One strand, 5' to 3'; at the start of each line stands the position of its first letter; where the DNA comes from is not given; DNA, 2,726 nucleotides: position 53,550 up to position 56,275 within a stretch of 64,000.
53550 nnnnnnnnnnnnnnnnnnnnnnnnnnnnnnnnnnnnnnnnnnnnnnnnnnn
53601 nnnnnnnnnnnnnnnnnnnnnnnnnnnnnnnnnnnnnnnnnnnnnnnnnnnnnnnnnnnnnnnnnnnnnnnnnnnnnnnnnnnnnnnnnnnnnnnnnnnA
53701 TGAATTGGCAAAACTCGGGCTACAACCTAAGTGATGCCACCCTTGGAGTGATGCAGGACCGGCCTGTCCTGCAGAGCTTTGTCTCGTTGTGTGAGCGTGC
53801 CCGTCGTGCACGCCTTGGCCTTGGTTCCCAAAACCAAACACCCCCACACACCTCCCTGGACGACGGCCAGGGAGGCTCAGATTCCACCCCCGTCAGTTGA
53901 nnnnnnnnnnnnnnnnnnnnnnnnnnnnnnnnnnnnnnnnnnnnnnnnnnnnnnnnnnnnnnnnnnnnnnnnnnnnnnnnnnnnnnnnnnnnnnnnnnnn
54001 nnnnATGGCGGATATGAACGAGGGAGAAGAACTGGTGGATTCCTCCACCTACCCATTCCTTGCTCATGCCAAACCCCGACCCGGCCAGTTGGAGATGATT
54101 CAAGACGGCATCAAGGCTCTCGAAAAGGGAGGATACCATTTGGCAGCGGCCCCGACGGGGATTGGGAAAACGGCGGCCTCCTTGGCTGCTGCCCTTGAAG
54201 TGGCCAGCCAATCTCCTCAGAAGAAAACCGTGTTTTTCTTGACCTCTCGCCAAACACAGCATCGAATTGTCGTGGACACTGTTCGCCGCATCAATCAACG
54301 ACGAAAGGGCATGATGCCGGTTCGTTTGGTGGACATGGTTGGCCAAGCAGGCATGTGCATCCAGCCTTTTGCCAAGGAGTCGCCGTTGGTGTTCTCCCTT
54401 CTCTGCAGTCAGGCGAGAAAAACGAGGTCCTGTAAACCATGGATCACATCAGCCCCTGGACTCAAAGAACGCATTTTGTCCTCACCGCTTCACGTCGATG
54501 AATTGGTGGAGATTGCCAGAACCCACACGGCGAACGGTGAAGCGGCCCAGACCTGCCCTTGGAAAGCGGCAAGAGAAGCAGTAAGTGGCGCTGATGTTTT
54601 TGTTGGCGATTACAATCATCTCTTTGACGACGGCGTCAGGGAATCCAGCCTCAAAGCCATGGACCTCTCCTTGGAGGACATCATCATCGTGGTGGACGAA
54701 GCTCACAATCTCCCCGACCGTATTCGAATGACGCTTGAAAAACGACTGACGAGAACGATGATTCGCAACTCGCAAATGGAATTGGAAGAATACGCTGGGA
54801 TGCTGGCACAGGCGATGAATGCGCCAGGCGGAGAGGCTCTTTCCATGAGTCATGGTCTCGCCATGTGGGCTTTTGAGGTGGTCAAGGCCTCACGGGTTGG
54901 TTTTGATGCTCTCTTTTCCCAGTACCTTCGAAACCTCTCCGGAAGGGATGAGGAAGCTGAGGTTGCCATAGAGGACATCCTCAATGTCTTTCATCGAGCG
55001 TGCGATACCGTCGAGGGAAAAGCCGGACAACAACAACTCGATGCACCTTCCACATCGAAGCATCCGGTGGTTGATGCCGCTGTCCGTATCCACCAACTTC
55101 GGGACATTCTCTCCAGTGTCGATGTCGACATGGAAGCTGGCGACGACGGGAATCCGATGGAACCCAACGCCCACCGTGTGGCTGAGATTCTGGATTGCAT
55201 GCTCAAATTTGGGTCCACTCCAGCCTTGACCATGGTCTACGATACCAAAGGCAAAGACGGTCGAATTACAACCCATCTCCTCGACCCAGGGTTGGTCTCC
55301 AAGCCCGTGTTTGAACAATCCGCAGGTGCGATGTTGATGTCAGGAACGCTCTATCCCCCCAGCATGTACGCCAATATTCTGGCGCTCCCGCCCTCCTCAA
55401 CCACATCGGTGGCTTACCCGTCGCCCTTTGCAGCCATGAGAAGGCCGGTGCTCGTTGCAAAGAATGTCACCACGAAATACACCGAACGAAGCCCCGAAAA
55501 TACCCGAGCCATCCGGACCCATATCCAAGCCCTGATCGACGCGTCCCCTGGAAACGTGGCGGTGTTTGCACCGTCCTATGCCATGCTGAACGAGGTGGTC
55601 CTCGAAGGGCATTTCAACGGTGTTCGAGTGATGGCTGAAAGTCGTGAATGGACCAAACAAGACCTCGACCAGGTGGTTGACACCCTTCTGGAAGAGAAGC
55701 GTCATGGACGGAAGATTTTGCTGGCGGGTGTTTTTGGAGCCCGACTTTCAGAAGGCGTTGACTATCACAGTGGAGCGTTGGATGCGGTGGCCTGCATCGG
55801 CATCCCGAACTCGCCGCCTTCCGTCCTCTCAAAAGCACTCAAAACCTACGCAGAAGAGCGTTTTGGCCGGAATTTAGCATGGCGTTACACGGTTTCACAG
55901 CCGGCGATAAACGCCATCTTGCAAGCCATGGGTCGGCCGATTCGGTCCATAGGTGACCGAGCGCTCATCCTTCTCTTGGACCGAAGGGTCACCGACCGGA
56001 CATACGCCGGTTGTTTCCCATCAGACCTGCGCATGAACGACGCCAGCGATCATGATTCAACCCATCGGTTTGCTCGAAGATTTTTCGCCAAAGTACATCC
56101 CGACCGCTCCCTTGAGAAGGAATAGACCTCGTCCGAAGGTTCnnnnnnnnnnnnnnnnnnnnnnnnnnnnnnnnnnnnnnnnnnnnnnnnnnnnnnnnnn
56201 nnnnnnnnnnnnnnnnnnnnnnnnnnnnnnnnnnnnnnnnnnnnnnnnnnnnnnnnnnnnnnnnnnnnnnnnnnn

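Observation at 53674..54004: The largest non-coding gap in the window holds six consecutive hairpins, two with exactly complementary loops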

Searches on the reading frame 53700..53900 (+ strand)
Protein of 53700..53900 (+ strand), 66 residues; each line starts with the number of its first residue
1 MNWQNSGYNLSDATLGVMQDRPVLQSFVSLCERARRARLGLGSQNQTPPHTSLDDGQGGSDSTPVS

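Call 10: search_protein_families(library=pfam, proteins=[window:53700-53900:+], max_evalue=0.01)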
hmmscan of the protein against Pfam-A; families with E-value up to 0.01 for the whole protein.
window:53700-53900:+ (66 aa): 0 families

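Call 47: find_homologous_proteins(query=window:53700-53897:+, max_evalue=0.01)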
Query seq(66 aa) (66 aa): 33 proteins with E <= 0.01 among 33 candidates.
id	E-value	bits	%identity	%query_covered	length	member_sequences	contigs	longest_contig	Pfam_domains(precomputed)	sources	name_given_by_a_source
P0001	6.6e-34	132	92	100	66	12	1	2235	-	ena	-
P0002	7.4e-34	132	92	100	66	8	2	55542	-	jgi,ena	jgi:hypothetical protein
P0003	7.9e-34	131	94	100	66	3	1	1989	-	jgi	-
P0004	6.0e-32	126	89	100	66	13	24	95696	-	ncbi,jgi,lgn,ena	-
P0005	1.6e-30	121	86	100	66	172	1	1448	-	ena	-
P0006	3.8e-30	120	86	100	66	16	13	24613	-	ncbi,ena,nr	ncbi:MAG: hypothetical protein CMA86_04975 [Euryarchaeota archaeon]|nr:hypothetical protein [Euryarc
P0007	1.1e-29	118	83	100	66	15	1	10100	-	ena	-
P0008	2.6e-28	114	86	97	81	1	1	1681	-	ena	-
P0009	2.8e-27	111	82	100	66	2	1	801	-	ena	-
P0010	3.7e-27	110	83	97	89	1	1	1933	-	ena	-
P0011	5.1e-27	110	80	100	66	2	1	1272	-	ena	-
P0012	5.1e-27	110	80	100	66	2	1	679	-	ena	-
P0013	1.3e-26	109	79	100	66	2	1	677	-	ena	-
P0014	1.7e-26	108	80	100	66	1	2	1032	-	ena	-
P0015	3.7e-26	107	80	100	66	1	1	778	-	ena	-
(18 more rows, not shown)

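Call 48: search_protein_families(library=pfam, proteins=[window:53700-53897:+], max_evalue=10)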
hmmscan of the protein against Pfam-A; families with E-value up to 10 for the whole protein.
seq(66 aa): 0 families

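Call 59: search_protein_families(library=ncbifam, proteins=[window:53700-53900:+], max_evalue=0.01)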
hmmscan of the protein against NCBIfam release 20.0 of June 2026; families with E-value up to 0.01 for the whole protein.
window:53700-53900:+ (66 aa): 0 families
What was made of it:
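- No protein family matches (calls 48, 59).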

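Call 70: predict_structure(alignment_id=A3)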
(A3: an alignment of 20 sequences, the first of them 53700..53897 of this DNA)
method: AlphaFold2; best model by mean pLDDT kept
length: 66 residues; sequences in the alignment: 20
mean_pLDDT: 60.8   pTM: 0.27
mean pLDDT of the five models: 60.8, 59.7, 58.8, 56.6, 56.5
residues with pLDDT >= 90: 0; 70-90: 16; 50-70: 41; < 50: 9
segments of 3 or more residues with pLDDT < 50: 58-60
pLDDT, mean of each block of 10 residues (from residue 1): 55 54 76 80 57 51 49
secondary structure, 60 per line:
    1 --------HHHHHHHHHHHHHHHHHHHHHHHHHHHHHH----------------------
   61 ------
elements in order: H9-38
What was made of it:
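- On Type I toxin-antitoxin toxin mRNA (hok-like): AlphaFold2 predicts one basic helix plus disordered tails (call 70).
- dN/dS of 0.54 is only moderate constraint, and much of the peptide is low-complexity and predicted to be disordered (call 70). The peptide is mostly disordered (call 70).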

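Call 72: search_protein_families(library=padloc, proteins=[window:53700-53900:+], max_evalue=0.001)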
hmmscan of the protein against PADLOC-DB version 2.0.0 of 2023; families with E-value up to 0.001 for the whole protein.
window:53700-53900:+ (66 aa): 0 families
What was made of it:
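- On Type II toxin-antitoxin pair (RHH antitoxin plus downstream toxin): The sORF has no Pfam, NCBIfam or PADLOC hit (calls 48, 59, 72).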

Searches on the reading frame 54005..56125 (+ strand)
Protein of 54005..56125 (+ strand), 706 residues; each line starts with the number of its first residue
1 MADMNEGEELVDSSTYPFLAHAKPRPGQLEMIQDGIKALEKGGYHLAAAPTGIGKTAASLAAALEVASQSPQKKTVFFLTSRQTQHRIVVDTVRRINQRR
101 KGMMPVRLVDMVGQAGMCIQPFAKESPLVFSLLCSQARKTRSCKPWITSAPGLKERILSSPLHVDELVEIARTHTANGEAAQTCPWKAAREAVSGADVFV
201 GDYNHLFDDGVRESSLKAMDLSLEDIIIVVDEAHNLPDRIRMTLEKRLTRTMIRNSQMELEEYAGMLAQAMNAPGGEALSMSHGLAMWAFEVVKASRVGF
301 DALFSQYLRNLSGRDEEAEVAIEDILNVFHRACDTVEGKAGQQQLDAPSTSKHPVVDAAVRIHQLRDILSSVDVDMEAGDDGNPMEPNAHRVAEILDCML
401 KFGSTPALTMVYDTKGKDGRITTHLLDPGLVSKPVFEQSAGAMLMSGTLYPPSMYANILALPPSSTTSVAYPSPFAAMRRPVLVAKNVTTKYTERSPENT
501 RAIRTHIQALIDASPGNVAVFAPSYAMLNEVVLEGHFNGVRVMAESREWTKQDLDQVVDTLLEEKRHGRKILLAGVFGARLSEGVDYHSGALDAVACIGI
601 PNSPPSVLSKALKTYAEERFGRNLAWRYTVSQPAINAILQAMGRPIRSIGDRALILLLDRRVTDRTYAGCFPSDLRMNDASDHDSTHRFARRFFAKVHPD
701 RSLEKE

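Call 10: search_protein_families(library=pfam, proteins=[window:54005-56125:+], max_evalue=0.01)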
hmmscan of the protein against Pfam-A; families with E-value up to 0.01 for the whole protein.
window:54005-56125:+ (706 aa): 5 families
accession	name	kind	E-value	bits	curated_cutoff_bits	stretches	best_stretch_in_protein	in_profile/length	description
PF13307.12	Helicase_C_2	-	5e-27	95.4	25.3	1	508-676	2-168/170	Helicase C-terminal domain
PF06733.21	DEAD_2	-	2.2e-17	63.7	21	1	84-251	7-170/172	DEAD_2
PF04851.21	ResIII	-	1.6e-07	31.8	22.5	1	23-82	3-63/164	Type III restriction enzyme, res subunit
PF00270.35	DEAD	-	2e-07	31.4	26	1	36-89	8-62/167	DEAD/DEAH box helicase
PF06777.17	HBB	-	3e-06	27.4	30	1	390-494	92-190/190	Helical and beta-bridge domain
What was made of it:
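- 54005..56125 (+): XPD/Rad3-family helicase gene. The start is 54005 or, more likely, 54014. Pfam DEAD_2 and Helicase_C_2 (call 10).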

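Call 12: find_related_loci(query=window:54005-56125:+, collection=genome_contigs, flank=6000)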
Query window:54005-56125:+ (706 aa) in genome_contigs; peptide patterns used: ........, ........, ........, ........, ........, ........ (x = any residue, [..] = any of these).
77 stretches matched a pattern; 55 encode a relative of the query (tblastn E <= 1e-3); 53 distinct loci.
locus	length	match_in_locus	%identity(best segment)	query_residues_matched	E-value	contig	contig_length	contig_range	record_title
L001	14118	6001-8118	100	1-706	0e+0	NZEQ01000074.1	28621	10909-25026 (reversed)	MAG: Verrucomicrobiales bacterium isolate ARS100 19320, whole genome shotgun sequence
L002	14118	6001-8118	96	1-706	0e+0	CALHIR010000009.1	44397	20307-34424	MAG: Candidatus Poseidoniaceae archaeon isolate S1_Bin_MAXBIN__140_1 genome assembly, contig: c_000000006041, whole geno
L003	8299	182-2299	94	1-706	0e+0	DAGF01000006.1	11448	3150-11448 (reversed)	MAG TPA_asm: Euryarchaeota archaeon UBA549 UBA549_contig_56660, whole genome shotgun sequence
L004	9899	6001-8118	94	1-706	0e+0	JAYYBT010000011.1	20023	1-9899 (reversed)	MAG: Thermoplasmatota archaeon isolate XS_MAG27 XS_MAG27_0011, whole genome shotgun sequence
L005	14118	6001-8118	93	1-706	0e+0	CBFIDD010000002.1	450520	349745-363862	MAG: Poseidonia sp. isolate Co_bin_387_strict genome assembly, contig: Co_bin_387_strict_c2, whole genome shotgun sequen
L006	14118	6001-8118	92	1-706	0e+0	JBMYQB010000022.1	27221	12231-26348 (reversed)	MAG: Poseidonia sp. isolate ME_XS_2305_bin_45 ME_XS_2305_bin_45_21, whole genome shotgun sequence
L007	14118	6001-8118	90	1-706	0e+0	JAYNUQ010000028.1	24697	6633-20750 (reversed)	MAG: Candidatus Poseidoniales archaeon isolate 139536_S27_maxbin_bins.tsv.039 NODE_1284_length_24697_cov_11.094392, whol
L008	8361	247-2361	90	1-706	0e+0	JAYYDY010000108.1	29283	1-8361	MAG: Thermoplasmatota archaeon isolate XS_MAG49 XS_MAG49_0109, whole genome shotgun sequence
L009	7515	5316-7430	90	1-706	0e+0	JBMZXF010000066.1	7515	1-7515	MAG: Poseidonia sp. isolate ME_XS_2302_4_bin_75 ME_XS_2302_4_bin_75_65, whole genome shotgun sequence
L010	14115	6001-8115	89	1-706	0e+0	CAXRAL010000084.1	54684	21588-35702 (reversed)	MAG: Candidatus Poseidoniaceae archaeon isolate YZ09aB_8.77 genome assembly, contig: k141_754566, whole genome shotgun s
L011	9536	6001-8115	89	1-706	0e+0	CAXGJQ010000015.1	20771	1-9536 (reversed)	MAG TPA_asm: uncultured Candidatus Poseidoniales archaeon isolate ERR315856_concoct_3 genome assembly, contig: ERZ677869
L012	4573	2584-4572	94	1-663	0e+0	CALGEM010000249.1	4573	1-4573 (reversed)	MAG TPA_asm: uncultured euryarchaeote isolate ERR599053_bin.127_CONCOCT_v1.1_MAG genome assembly, contig: ERZ840905.3244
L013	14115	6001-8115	90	1-706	0e+0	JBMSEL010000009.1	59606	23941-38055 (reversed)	MAG: Poseidonia sp. isolate CJ_V4_S10_100percent_par_metabat.106 NODE_198_length_59606_cov_10.633339, whole genome shotg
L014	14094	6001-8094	88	1-699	0e+0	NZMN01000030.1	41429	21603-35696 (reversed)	MAG: Methanobacteriota archaeon isolate IN1219 31575, whole genome shotgun sequence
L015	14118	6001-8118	82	1-706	0e+0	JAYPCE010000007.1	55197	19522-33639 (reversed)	MAG: Poseidonia sp. isolate 139581_S182_metabat_bins_sens.tsv.102 NODE_466_length_55197_cov_10.230677, whole genome shot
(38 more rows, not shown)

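Call 59: search_protein_families(library=ncbifam, proteins=[window:54014-56125:+], max_evalue=0.01)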
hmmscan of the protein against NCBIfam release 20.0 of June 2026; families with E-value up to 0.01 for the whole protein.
window:54014-56125:+ (703 aa): 8 families
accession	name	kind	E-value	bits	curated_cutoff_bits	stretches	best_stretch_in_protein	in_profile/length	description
TIGR00604.1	rad3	subfamily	4.1e-51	174.4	246.95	1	21-665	11-682/706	DNA repair helicase (rad3)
NF053712.1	repair_DEAH_YoaA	equivalog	8.6e-23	80.9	680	1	19-672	17-613/630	DNA repair helicase YoaA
NF008729.0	PRK11747.1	equivalog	2e-21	76.1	598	3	433-664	459-686/703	ATP-dependent DNA helicase DinG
NF005981.0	PRK08074.1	equivalog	1.7e-20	72.7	789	2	175-668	414-904/931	ATP-dependent DNA helicase DinG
TIGR01407.1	dinG_rel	hypoth_equivalog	4.2e-20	71.6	547.7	1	179-672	403-867/889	putative DnaQ family exonuclease/DinG family helicase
TIGR03117.2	cas_csf4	equivalog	6.1e-07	28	400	1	19-106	127-212/800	type IV CRISPR-associated DEAD/DEAH-box helicase Csf4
NF005569.0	PRK07246.1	equivalog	7.5e-05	21.2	794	1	569-672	697-797/820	bifunctional DnaQ family exonuclease/ATP-dependent helicase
TIGR01587.1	cas3_core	equivalog_domain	0.00015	21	102.45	1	45-82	5-42/358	CRISPR-associated helicase Cas3'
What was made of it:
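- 54005..56125 (+): NCBIfam rad3, E = 4e-51, below the curated cutoff (call 59).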

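Call 72: search_protein_families(library=padloc, proteins=[window:54014-56125:+], max_evalue=0.001)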
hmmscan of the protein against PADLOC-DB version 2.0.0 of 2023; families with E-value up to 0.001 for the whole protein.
window:54014-56125:+ (703 aa): 8 families
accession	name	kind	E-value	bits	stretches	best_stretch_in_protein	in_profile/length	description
PDLC01439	typeIV_DinG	-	1.2e-84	283.1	1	18-673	13-557/575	CAS-IV-A; associated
PDLC01729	typeIV_DinG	-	1e-10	39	1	20-259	19-259/666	Csf4_0_IVA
PDLC01730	typeIV_DinG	-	1e-07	28.7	1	20-105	120-203/802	Csf4_1_IVA1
PDLC00938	Cas3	-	3.9e-05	21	0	45-82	5-42/358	CRISPR-associated helicase Cas3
PDLC01252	Cas3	-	0.00013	19.5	0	45-85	5-45/324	CAS-I; effector_G3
PDLC01765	Cas3c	-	0.00029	17.9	0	37-73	182-217/612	-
PDLC01767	Cas3e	-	0.00049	16.7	0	18-233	185-338/680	-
PDLC01321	typeIV_DinG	-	0.00086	16.2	0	35-77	12-54/559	CAS-IV-A; associated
